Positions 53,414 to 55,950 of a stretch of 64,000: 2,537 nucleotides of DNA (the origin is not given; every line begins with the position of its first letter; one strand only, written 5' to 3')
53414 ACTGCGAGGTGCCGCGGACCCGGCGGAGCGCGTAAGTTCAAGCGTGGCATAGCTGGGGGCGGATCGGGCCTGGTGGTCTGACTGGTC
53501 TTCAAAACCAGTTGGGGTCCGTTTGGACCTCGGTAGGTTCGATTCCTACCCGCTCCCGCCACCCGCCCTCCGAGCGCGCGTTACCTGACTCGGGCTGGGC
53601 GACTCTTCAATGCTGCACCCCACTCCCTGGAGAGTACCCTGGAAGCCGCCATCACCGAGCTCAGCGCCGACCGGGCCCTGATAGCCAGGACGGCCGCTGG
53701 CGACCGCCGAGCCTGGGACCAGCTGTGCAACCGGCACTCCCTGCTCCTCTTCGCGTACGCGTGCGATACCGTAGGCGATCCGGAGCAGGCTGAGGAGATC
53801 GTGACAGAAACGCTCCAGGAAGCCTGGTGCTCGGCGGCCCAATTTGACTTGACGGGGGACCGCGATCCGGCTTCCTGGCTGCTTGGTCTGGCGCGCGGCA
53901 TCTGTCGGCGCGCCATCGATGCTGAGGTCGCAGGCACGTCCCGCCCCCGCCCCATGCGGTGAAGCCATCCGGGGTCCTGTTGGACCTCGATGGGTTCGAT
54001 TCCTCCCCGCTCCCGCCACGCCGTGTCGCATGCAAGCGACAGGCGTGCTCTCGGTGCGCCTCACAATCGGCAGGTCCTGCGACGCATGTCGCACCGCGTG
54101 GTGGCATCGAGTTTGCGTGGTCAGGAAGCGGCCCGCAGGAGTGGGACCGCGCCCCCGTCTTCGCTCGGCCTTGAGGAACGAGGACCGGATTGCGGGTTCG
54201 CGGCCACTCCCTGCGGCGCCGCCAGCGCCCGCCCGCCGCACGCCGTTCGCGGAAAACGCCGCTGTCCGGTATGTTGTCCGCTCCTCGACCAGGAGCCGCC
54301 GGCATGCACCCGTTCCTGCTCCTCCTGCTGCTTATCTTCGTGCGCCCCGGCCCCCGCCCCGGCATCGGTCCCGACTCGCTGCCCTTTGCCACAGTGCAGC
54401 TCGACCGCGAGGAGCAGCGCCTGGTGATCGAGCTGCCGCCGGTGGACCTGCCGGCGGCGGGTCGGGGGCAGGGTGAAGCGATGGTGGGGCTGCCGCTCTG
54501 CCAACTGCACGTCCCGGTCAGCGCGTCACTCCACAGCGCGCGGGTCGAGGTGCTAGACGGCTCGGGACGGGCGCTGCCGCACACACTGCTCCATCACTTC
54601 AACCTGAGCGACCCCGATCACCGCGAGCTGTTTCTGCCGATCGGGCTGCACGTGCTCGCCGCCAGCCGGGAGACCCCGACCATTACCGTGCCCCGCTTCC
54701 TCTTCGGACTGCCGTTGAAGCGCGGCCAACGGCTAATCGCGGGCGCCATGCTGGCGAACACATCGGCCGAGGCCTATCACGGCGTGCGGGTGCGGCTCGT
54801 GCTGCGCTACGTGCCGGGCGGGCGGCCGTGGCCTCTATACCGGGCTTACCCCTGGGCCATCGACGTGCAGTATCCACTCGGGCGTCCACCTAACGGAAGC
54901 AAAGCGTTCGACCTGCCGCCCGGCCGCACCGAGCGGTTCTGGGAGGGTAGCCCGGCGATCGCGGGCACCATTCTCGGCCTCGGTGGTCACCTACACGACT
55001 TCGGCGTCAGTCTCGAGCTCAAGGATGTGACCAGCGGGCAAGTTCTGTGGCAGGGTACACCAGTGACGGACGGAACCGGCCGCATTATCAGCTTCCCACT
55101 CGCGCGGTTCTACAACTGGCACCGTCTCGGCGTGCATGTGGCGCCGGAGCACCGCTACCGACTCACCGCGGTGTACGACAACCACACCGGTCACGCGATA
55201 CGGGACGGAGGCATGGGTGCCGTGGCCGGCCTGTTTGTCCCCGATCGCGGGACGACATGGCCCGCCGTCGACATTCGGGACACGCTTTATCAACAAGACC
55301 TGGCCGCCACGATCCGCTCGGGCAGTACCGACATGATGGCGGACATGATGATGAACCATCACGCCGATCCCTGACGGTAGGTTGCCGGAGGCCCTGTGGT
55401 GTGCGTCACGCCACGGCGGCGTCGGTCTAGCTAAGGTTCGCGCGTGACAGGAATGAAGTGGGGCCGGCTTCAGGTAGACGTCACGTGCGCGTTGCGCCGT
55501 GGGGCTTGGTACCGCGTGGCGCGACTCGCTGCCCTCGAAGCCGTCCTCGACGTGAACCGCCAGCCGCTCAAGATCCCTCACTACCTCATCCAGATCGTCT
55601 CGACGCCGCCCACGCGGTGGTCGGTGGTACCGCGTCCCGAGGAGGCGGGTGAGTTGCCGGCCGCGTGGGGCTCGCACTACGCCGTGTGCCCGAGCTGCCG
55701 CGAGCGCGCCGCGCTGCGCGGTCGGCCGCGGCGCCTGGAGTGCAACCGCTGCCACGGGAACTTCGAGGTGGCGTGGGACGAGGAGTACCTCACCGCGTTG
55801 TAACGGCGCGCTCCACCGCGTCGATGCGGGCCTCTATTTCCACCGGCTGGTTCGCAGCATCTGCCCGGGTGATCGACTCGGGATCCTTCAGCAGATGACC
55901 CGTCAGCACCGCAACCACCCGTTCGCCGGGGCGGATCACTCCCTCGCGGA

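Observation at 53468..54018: tRNA-Sec followed by a 48-nt direct repeat of its own 3' half, enclosing a truncated ECF sigma fragment: a decayed integrative-element scar at selC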

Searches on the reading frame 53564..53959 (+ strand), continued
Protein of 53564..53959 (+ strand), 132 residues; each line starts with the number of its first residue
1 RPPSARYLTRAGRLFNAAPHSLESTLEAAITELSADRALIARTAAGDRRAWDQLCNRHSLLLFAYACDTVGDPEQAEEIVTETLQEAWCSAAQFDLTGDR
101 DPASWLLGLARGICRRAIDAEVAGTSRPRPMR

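Call 77: fold_search(model_id=the predicted structure, library=pdb)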
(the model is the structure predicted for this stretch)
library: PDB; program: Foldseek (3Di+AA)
matches with E <= 10: 162; with E <= 0.001: 1
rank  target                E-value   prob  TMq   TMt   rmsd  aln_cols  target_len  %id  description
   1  5or5_MODEL_1_A        7.3e-04  1.00  0.73  0.85   1.5        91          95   21  NMR structure of the complex formed by an engineered region 2 of sigmaE in complex with GTAAAA (released 2018-06-27)
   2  4cxf_A                1.2e-03  1.00  0.63  0.46   6.3        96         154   33  Structure of CnrH in complex with the cytosolic domain of CnrY (released 2014-04-30)
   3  2o7g_A                2.9e-03  1.00  0.71  0.88   1.5        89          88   21  Crystal structure of the Pribnow Box recognition region of SigC from Mycobacterium tuberculosis (released 2006-12-26)
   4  2map_MODEL_1_A        3.2e-03  1.00  0.69  0.79   1.5        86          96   22  Solution structure of the complex formed by the region 2 of E. coli sigmaE and its cognate -10 promoter elemen (released 2014-02-19)
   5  1or7_A                3.8e-03  1.00  0.77  0.48   1.6        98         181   22  Crystal Structure of Escherichia coli sigmaE with the Cytoplasmic Domain of its Anti-sigma RseA (released 2003-04-15)
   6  8z6g_B                3.8e-03  1.00  0.68  0.46   1.5        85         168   25  the AlgU-MucAcyto complex structure in Pseudomonas aeruginosa (released 2024-05-08)
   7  2o7g_B                4.0e-03  1.00  0.72  0.88   1.6        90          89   21  Crystal structure of the Pribnow Box recognition region of SigC from Mycobacterium tuberculosis (released 2006-12-26)
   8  4nqw_A                4.5e-03  1.00  0.70  0.53   9.2        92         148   23  Structure of Mycobacterium tuberculosis extracytoplasmic function sigma factor SigK in complex with the cytosolic doma (released 2014-01-22)
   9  5wuq_A                5.4e-03  1.00  0.73  0.52   1.2        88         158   19  Crystal structure of SigW in complex with its anti-sigma RsiW, a zinc binding form (released 2017-03-29)
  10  5wuq_B                5.4e-03  1.00  0.72  0.52   1.3        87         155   20  Crystal structure of SigW in complex with its anti-sigma RsiW, a zinc binding form (released 2017-03-29)
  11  5wur_A                7.6e-03  1.00  0.73  0.53   1.2        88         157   19  Crystal structure of SigW in complex with its anti-sigma RsiW, an oxdized form (released 2017-03-29)
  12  6dxo_A                8.5e-03  1.00  0.66  0.53   8.1        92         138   26  1.8 A structure of RsbN-BldN complex. (released 2018-07-11)
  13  6in7_B                1.1e-02  1.00  0.69  0.45   1.7        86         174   24  Crystal structure of AlgU in complex with MucA(cyto) (released 2019-07-24)
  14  4lup_A                1.2e-02  1.00  0.70  0.84   1.4        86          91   22  Crystal structure of the complex formed by region of E. coli sigmaE bound to its -10 element non template strand (released 2014-02-19)
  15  2mao_MODEL_1_A        1.2e-02  1.00  0.68  0.71   1.6        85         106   22  NMR structure of region 2 of E. coli sigmaE (released 2014-02-19)
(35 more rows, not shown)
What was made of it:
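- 53651..53962 (+): Sigma-region-2-only ORF (103 codons from ATC 53651 to TGA 53960-53962; frame open from 53537). No in-frame ATG/GTG/TTG before 53801. Best fold matches are isolated sigma-E and SigC region 2, target TM-score 0.85-0.88, rmsd 1.5 A (call 77).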

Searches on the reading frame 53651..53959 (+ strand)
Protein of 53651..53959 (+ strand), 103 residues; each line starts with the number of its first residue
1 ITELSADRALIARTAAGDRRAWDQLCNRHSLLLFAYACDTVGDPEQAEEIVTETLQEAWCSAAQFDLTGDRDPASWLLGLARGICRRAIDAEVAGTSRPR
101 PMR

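Call 63: search_dna_similar(query=window:53651-53959:+, collection=phages, mode=protein, max_evalue=0.001, max_rows=10)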
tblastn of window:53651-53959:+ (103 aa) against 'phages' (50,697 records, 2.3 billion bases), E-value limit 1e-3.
No match.

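Call 64: search_dna_similar(query=window:53651-53959:+, collection=plasmids, mode=protein, max_evalue=0.001, max_rows=10)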
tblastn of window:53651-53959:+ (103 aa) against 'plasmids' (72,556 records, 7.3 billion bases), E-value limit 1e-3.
Records with a match: 59; places in all: 62; records where one place covers at least 80% of the query: 17.
Best place of each record, by identity: <60% 59.
By first word of the organism name: Sinorhizobium 13; Azospirillum 10; Cupriavidus 5; Roseomonas 3; Gemmatirosa 2; Dietzia 2; Shinella 2; Pseudomonas 2; Acinetobacter 2; Tsukamurella 1; and 17 more.
By predicted mobility (MOB-suite, as given by PLSDB): non-mobilizable 34; conjugative 17; mobilizable 8.
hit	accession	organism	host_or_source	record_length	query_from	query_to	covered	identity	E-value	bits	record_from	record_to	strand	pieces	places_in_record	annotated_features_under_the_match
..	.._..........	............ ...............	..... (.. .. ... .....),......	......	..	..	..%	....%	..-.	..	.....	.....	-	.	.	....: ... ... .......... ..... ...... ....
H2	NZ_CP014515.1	Frondihabitans sp. PAMC 28766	Himantormia,single cell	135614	4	90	84%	40.9%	2e-7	54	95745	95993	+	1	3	sigK: ECF RNA polymerase sigma factor SigK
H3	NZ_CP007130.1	Gemmatirosa kalamazoonensis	-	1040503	7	90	82%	39.3%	3e-5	48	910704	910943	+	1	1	record has no annotation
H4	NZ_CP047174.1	Rathayibacter sp. VKM Ac-2760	Tanacetum vulgare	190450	4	101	95%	33.7%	2e-5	49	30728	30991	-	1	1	none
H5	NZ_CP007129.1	Gemmatirosa kalamazoonensis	-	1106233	10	90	79%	39.8%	4e-4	44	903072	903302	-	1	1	record has no annotation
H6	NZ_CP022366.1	Azospirillum sp. TSH58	single cell,paddy soils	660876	7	99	90%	34.4%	2e-5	48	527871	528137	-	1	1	RNA polymerase sigma factor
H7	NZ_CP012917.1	Azospirillum brasilense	Digitaria eriantha,microbe,root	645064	7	99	90%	34.4%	4e-5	47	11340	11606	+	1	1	RNA polymerase sigma factor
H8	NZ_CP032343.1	Azospirillum brasilense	soil sample,Agricultural field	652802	7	99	90%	34.4%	4e-5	47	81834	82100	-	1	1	RNA polymerase sigma factor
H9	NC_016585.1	Azospirillum lipoferum 4B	-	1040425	3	90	85%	36.4%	2e-4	45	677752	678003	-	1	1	none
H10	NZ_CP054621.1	Azospirillum oryzae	cell culture,soil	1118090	3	90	85%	36.4%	4e-4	45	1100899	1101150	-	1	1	record has no annotation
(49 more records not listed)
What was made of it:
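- Tried and rejected: Plasmids gave only generic ECF sigma hits below 42% identity (calls 63, 64).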

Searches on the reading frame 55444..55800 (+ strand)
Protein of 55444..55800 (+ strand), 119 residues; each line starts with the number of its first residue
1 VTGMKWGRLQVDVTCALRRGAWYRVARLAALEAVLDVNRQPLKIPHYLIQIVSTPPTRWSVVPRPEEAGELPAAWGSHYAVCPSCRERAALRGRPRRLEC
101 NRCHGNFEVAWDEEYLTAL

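Call 10: search_protein_families(library=pfam, proteins=[window:55444-55800:+], max_evalue=0.01)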
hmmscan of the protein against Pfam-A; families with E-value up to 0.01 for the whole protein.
window:55444-55800:+ (119 aa): 2 families
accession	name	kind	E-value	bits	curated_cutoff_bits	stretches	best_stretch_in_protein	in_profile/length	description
PF12760.12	Zn_ribbon_IS1595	-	0.00046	20.5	25.4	1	74-104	14-44/46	Transposase zinc-ribbon domain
PF22191.2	IBR_1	-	0.0073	16.6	27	0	81-107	5-31/47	IBR domain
